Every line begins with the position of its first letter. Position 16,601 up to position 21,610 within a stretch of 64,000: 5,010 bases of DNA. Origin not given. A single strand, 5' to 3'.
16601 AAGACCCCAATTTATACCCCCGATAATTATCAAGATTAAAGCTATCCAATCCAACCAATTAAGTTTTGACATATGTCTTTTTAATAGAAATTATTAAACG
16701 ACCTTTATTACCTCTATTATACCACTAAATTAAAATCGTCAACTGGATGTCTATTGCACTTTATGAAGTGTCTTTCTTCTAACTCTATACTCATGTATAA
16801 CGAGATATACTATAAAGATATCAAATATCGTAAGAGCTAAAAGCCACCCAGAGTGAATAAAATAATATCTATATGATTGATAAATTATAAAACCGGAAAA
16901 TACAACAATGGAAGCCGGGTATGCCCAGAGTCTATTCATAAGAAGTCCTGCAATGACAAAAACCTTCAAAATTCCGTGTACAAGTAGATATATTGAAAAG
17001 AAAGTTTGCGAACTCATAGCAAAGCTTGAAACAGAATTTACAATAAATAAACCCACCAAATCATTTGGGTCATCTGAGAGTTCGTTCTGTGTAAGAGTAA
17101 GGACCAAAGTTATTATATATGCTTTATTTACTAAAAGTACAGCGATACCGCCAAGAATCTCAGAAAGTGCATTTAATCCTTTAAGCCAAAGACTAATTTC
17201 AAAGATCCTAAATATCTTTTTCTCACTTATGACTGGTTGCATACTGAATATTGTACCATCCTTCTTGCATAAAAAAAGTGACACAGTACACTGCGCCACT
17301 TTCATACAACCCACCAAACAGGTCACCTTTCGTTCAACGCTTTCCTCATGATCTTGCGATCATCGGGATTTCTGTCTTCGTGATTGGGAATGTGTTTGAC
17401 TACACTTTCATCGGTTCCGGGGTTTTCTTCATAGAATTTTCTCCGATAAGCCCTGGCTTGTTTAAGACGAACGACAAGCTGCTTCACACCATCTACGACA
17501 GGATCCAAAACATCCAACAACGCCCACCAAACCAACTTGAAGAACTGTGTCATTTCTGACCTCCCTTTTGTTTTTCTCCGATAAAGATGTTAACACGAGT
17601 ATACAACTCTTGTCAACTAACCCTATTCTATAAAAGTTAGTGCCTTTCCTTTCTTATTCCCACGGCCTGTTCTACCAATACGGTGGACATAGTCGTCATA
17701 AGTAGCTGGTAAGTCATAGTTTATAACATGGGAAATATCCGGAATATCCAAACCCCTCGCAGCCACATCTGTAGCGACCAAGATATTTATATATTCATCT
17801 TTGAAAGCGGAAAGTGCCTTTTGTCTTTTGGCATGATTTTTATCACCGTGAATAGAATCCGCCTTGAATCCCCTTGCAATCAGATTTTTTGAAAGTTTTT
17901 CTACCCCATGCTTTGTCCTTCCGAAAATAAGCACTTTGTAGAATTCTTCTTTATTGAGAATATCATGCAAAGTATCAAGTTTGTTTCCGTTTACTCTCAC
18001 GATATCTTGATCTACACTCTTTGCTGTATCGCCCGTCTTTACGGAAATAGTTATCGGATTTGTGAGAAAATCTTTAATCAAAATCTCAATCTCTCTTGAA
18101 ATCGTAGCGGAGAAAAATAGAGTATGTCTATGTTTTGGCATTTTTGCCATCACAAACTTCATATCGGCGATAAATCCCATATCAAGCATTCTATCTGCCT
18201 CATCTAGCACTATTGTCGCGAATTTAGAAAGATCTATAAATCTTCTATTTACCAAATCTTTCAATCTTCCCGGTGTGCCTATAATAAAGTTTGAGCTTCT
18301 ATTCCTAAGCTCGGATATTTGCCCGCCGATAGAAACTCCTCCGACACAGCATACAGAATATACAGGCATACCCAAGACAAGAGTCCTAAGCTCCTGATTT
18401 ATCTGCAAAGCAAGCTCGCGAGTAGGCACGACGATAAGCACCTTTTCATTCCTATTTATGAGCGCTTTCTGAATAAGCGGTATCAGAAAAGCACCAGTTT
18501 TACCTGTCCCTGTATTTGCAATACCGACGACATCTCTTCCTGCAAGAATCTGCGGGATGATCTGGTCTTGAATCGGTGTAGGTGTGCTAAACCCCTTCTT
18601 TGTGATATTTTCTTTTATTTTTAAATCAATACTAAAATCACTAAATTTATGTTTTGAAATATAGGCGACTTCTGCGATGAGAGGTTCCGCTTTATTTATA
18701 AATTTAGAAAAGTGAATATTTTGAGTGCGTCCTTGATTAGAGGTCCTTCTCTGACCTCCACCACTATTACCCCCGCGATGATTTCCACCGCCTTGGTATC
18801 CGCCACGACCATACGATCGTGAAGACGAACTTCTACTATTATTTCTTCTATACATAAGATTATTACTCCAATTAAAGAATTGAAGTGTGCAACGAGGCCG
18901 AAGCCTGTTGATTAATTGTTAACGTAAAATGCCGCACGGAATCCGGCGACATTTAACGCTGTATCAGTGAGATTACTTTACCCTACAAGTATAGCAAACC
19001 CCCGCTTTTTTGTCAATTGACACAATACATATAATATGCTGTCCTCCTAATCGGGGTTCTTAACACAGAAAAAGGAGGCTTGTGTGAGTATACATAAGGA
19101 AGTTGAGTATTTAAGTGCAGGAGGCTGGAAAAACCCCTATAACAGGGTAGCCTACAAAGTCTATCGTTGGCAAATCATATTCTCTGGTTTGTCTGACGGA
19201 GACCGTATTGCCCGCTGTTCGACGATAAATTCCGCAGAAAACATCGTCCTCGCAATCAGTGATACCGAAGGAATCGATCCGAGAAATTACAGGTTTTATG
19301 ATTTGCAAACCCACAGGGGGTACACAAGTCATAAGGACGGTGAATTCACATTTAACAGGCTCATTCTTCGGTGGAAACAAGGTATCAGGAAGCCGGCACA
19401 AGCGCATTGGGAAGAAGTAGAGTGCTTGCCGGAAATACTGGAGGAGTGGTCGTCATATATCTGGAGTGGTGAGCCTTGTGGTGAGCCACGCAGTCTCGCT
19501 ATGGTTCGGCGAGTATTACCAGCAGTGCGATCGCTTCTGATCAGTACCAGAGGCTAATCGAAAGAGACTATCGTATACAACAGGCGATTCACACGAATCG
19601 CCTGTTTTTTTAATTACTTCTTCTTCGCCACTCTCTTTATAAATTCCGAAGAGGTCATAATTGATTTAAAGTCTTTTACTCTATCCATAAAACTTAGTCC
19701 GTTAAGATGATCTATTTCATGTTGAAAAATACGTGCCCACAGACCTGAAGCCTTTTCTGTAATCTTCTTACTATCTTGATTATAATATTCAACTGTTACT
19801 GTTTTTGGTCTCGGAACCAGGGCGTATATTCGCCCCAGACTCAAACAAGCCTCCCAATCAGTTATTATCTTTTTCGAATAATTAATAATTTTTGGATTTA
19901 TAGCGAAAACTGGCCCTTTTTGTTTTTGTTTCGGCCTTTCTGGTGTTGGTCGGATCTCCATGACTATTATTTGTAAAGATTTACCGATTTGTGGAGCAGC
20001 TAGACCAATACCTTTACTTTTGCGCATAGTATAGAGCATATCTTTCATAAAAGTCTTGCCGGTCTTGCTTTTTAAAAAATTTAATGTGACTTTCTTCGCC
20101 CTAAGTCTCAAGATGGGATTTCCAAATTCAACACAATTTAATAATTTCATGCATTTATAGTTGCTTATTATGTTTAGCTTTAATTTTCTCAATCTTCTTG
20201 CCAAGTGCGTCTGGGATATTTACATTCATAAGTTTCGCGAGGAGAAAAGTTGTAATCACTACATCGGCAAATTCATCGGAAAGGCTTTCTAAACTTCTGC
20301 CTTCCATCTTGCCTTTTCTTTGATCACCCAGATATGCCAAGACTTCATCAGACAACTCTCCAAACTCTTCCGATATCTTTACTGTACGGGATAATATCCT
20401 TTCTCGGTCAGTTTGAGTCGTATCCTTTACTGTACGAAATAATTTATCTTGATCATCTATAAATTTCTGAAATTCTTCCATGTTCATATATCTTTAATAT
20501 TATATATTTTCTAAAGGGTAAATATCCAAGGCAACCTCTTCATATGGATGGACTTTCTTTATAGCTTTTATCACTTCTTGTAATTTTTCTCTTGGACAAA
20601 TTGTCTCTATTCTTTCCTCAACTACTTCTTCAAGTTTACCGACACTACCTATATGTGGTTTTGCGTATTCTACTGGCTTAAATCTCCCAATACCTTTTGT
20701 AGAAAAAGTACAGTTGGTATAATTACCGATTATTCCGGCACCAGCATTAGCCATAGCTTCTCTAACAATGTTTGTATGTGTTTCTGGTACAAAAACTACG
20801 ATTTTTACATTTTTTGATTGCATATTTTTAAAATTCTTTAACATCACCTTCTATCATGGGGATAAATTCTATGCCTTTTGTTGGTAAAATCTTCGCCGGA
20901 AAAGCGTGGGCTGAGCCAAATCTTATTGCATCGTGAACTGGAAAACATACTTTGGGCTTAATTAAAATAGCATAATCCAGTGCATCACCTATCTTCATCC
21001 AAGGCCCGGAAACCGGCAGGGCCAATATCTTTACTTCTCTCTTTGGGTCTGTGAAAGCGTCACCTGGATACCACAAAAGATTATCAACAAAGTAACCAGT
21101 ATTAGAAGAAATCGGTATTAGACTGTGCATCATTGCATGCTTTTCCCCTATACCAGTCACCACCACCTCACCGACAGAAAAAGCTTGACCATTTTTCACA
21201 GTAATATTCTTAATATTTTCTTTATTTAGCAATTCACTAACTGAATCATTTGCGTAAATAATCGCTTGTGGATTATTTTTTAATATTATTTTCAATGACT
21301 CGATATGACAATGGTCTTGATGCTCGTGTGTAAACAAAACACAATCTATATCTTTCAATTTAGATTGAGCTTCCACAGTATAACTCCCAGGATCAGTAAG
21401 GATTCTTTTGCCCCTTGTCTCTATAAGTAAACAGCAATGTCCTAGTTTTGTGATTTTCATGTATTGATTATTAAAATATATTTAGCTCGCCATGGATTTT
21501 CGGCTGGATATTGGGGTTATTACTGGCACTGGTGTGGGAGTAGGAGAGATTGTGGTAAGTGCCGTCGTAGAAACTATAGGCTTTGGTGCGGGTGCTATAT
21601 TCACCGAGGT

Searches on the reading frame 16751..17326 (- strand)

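Call 66: search_protein_families(library=pfam, proteins=[window:16751-17326:-], max_evalue=0.001)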
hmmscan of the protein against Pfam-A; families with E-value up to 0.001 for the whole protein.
window:16751-17326:- (191 aa): 1 family
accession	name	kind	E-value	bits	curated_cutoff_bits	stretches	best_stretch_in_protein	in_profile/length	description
PF09900.14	DUF2127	-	6.3e-25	88.5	24.3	1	42-180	2-140/140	Predicted membrane protein (DUF2127)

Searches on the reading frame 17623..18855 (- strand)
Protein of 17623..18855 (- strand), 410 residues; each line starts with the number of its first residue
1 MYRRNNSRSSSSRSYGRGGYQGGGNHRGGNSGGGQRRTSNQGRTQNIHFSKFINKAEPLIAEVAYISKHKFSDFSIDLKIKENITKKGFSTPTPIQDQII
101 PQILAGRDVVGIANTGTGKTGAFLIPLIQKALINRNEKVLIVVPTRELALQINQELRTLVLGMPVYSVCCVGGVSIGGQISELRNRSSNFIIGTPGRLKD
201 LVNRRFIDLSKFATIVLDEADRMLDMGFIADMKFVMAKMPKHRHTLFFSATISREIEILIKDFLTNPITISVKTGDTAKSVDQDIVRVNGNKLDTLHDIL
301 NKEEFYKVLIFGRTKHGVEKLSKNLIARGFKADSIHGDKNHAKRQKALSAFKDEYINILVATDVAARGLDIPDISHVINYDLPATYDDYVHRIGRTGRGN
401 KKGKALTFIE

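Call 20: search_protein_families(library=pfam, proteins=[window:17623-18855:-], max_evalue=0.0001)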
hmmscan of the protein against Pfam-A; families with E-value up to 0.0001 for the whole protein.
window:17623-18855:- (410 aa): 3 families
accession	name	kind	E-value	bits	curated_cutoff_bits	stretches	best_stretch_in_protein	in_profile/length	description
PF00270.35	DEAD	-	5.4e-45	153.6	26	1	93-257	1-165/167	DEAD/DEAH box helicase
PF00271.37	Helicase_C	-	1.6e-34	118.9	23.5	1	292-399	2-109/110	Helicase conserved C-terminal domain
PF04851.21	ResIII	-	4.2e-08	33.7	22.5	1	109-254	26-164/164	Type III restriction enzyme, res subunit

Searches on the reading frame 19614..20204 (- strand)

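Call 66: search_protein_families(library=pfam, proteins=[window:19614-20204:-], max_evalue=0.001)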
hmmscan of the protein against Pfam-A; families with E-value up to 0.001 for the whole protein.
window:19614-20204:- (196 aa): 1 family
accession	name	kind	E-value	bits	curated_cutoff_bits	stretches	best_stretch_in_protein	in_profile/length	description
PF01327.26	Pep_deformylase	-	5.8e-47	159.6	22.8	1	24-180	4-154/156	Polypeptide deformylase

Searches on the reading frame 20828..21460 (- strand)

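Call 66: search_protein_families(library=pfam, proteins=[window:20828-21460:-], max_evalue=0.001)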
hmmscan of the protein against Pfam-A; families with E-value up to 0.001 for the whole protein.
window:20828-21460:- (210 aa): 3 families
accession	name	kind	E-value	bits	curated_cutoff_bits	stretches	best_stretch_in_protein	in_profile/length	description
PF13483.12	Lactamase_B_3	-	2.7e-25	89.7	24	1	2-176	1-160/160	Beta-lactamase superfamily domain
PF12706.13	Lactamase_B_2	-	9.8e-09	35.5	27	1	19-134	2-142/200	Beta-lactamase superfamily domain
PF00753.33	Lactamase_B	-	5.1e-07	30.3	22.7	1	10-176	8-196/196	Metallo-beta-lactamase superfamily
